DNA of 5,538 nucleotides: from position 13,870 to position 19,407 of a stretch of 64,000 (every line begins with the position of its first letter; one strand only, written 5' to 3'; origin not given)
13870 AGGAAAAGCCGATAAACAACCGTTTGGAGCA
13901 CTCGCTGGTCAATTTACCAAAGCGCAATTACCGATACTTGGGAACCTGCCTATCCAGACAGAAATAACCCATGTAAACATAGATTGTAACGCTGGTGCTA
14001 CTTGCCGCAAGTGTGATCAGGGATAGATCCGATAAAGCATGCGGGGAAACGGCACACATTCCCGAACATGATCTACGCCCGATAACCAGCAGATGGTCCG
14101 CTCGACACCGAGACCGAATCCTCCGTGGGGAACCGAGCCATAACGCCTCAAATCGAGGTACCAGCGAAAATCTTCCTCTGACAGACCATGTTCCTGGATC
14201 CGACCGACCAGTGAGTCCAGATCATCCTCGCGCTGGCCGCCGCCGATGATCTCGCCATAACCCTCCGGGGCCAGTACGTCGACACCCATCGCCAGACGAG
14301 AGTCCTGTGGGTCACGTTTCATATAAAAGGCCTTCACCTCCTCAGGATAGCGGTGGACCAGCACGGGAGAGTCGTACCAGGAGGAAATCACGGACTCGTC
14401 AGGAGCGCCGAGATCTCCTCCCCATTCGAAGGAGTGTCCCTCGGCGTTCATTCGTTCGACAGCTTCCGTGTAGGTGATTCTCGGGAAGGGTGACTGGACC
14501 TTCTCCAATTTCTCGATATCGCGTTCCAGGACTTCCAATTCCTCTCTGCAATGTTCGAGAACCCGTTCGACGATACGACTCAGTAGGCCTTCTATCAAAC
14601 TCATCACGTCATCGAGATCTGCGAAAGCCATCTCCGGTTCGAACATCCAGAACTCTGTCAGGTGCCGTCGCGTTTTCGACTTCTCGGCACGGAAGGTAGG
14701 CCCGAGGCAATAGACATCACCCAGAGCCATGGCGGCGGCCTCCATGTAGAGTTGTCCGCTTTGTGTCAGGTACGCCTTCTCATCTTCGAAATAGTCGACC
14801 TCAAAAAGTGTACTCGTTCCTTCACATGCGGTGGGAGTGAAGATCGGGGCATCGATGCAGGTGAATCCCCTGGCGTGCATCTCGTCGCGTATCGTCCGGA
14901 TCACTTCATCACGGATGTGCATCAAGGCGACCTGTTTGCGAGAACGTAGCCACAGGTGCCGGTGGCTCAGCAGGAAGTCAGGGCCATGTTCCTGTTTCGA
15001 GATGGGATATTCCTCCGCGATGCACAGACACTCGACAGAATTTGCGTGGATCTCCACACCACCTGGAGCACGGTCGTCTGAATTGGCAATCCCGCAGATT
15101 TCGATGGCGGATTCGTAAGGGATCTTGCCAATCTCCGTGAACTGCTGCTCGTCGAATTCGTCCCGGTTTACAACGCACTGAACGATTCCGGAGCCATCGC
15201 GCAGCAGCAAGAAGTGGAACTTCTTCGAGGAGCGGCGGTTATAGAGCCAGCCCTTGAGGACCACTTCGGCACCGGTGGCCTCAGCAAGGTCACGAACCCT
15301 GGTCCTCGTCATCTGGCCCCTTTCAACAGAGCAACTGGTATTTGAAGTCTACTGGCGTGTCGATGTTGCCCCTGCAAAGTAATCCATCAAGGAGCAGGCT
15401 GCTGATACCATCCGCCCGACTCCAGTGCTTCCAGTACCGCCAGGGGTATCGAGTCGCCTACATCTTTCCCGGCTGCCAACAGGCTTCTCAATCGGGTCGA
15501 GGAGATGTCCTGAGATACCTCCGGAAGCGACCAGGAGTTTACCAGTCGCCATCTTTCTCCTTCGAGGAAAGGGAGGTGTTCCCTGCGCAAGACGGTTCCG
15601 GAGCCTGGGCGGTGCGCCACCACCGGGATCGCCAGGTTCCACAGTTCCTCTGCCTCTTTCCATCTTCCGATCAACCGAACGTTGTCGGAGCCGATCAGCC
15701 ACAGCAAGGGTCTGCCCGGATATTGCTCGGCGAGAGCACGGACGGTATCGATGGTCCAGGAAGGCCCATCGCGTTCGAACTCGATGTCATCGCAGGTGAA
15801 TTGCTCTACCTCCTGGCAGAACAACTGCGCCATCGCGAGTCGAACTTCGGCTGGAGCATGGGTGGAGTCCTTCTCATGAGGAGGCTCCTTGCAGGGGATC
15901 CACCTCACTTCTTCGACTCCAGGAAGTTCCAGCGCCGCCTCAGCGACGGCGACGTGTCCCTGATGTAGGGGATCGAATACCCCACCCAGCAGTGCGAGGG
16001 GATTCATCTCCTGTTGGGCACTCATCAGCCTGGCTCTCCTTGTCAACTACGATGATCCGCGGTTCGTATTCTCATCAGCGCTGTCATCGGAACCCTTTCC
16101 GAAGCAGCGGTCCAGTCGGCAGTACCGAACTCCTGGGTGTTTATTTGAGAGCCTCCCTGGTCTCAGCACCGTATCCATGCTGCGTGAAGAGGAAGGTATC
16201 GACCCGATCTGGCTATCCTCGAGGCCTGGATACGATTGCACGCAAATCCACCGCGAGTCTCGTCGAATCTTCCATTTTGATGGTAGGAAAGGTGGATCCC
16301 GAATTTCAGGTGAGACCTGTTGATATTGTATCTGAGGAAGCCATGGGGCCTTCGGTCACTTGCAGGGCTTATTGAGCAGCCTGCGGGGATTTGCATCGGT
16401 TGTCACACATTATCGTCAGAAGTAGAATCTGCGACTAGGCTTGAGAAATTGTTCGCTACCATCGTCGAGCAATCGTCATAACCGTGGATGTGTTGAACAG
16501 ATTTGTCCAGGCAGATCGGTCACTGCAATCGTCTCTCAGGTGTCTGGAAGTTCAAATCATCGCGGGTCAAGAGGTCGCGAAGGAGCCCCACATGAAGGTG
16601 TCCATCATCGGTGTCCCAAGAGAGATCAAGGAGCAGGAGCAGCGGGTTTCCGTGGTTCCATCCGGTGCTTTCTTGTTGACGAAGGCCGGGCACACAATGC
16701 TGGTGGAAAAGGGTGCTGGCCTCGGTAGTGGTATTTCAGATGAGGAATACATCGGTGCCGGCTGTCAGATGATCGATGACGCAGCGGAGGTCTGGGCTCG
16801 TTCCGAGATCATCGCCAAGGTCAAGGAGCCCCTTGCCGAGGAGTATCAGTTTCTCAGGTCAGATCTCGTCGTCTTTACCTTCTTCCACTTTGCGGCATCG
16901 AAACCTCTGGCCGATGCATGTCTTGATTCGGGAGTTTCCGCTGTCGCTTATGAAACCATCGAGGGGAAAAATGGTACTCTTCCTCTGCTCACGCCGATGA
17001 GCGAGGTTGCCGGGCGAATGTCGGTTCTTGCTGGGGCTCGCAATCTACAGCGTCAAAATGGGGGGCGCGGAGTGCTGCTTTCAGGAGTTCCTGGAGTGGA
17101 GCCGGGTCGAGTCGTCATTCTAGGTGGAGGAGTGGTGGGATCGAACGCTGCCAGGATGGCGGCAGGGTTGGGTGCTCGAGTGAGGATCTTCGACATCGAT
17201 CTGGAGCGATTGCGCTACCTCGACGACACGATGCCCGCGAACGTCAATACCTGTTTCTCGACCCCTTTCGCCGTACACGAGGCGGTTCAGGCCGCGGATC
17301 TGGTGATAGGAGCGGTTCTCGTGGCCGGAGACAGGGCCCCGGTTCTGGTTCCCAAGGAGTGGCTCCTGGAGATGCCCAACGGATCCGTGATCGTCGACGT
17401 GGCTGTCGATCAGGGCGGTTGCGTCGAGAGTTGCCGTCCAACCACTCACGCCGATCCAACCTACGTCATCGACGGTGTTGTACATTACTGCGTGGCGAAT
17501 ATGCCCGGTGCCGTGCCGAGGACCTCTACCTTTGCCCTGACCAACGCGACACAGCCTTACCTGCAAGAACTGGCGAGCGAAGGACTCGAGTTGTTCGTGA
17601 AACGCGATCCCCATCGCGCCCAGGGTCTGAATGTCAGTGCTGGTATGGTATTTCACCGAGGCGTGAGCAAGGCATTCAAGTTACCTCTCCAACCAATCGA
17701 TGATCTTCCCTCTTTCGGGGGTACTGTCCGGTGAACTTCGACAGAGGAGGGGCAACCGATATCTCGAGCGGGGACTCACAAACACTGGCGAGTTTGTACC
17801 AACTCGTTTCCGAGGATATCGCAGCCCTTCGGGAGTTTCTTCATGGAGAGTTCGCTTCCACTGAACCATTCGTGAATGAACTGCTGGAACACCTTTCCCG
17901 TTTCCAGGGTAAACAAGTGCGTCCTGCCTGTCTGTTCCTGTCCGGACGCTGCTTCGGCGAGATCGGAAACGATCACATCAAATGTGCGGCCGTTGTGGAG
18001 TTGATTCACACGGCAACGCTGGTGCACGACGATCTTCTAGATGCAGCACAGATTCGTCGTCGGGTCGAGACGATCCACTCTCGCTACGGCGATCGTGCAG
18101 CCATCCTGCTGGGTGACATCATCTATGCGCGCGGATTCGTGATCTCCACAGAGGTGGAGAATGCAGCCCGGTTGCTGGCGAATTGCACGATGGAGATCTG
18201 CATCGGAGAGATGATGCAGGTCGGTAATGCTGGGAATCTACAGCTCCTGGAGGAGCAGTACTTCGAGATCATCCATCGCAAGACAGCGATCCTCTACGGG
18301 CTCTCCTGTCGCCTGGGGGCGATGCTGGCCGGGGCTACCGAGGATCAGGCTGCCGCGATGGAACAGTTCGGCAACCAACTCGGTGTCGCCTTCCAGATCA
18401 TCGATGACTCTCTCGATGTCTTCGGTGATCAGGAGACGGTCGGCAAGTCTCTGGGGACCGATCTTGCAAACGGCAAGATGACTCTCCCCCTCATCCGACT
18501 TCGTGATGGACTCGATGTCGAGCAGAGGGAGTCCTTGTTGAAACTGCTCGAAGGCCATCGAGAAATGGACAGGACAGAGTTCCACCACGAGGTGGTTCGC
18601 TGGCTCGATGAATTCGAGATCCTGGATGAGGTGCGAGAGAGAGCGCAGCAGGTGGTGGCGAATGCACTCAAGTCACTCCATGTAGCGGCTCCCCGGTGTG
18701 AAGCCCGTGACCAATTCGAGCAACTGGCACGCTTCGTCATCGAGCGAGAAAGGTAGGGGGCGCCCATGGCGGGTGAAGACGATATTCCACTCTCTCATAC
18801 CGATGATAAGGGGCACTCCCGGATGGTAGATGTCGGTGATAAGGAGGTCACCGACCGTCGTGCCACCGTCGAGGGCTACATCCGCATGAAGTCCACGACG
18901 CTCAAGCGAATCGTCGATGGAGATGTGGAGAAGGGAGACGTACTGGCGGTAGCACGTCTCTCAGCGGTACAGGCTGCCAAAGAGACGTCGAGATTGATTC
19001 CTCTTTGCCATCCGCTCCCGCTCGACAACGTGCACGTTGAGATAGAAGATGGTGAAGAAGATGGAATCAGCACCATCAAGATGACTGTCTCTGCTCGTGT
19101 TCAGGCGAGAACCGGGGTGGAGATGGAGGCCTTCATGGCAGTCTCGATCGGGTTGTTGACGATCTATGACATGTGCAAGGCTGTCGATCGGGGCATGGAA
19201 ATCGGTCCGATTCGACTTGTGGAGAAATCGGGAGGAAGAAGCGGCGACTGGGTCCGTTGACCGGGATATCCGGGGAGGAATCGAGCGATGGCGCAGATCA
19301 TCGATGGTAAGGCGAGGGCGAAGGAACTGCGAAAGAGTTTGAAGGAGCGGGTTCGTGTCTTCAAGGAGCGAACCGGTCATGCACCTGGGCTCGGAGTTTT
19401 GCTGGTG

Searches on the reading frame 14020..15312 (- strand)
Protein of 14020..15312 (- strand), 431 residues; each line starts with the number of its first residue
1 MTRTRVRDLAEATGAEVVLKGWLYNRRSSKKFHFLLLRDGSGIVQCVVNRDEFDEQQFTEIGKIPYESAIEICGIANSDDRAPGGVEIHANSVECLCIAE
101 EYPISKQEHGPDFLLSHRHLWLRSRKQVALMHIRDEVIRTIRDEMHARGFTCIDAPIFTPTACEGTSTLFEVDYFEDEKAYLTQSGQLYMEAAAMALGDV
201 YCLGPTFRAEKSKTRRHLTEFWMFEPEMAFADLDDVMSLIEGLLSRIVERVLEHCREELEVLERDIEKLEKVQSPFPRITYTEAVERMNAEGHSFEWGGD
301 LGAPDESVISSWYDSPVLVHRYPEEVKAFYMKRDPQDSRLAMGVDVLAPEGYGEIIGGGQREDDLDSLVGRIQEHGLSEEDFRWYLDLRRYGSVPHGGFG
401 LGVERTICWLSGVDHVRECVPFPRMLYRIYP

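Call 27: search_protein_families(library=pfam, proteins=[window:14020-15312:-], max_evalue=0.00001)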
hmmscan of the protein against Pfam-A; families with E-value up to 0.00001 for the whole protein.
window:14020-15312:- (431 aa): 2 families
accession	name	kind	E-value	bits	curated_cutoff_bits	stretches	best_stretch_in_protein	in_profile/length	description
PF00152.25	tRNA-synt_2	-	5e-73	246.3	25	1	112-425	3-307/308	tRNA synthetases class II (D, K and N)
PF01336.31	tRNA_anti-codon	-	1.2e-14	54.5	27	1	17-96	1-75/75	OB-fold nucleic acid binding domain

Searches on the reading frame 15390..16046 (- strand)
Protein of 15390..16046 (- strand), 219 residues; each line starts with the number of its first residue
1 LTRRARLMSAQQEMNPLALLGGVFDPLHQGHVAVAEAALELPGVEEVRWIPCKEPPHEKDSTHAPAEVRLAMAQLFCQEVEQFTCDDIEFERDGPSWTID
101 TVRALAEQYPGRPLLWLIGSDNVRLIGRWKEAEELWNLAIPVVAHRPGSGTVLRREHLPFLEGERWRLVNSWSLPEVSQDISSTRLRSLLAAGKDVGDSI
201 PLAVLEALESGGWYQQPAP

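Call 28: search_protein_families(library=pfam, proteins=[window:15390-16046:-], max_evalue=0.00001)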
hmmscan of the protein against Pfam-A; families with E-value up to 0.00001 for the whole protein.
window:15390-16046:- (219 aa): 1 family
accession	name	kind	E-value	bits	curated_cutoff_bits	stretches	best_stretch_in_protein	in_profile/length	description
PF01467.32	CTP_transf_like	-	5.8e-17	62.6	21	1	19-187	1-131/133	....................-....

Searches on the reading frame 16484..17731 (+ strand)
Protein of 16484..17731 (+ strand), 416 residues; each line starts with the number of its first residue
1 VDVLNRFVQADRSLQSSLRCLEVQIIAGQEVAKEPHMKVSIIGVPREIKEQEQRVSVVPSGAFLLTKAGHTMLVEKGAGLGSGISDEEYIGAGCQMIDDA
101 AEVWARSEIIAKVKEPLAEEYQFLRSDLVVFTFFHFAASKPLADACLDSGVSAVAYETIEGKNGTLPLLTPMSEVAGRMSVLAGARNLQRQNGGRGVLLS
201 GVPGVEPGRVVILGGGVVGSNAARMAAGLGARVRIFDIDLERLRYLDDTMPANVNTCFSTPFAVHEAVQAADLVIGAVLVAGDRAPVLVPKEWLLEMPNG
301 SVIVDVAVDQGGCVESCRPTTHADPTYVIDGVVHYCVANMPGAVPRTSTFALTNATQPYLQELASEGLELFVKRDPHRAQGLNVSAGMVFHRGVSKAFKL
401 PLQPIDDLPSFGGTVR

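Call 28: search_protein_families(library=pfam, proteins=[window:16484-17731:+], max_evalue=0.00001)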
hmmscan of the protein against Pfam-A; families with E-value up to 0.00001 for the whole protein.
window:16484-17731:+ (416 aa): 2 families
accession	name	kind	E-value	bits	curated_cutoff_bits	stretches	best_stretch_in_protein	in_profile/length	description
PF01262.27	AlaDh_PNT_C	-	1.5e-81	273.3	23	1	180-391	1-213/214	Alanine dehydrogenase/PNT, C-terminal domain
PF05222.21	AlaDh_PNT_N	-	5.1e-44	150.3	30.4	1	43-176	1-136/136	Alanine dehydrogenase/PNT, N-terminal domain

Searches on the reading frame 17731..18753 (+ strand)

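Call 28: search_protein_families(library=pfam, proteins=[window:17731-18753:+], max_evalue=0.00001)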
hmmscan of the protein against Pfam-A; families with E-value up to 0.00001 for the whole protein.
window:17731-18753:+ (341 aa): 1 family
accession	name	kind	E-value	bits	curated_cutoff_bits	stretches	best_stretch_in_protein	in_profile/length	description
PF00348.22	polyprenyl_synt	-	1.3e-66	224.8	27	1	47-282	3-242/251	Polyprenyl synthetase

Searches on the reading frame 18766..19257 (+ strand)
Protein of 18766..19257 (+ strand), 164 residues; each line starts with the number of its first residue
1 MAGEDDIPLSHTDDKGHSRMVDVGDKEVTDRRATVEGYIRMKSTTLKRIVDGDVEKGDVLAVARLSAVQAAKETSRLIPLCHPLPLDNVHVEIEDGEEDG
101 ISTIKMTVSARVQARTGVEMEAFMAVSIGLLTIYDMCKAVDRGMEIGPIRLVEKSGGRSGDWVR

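Call 28: search_protein_families(library=pfam, proteins=[window:18766-19257:+], max_evalue=0.00001)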
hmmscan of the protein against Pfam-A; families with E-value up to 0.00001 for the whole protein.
window:18766-19257:+ (164 aa): 1 family
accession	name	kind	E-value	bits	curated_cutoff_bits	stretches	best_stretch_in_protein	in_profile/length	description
PF01967.27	MoaC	-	9.3e-53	178.3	27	1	20-157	1-136/136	MoaC family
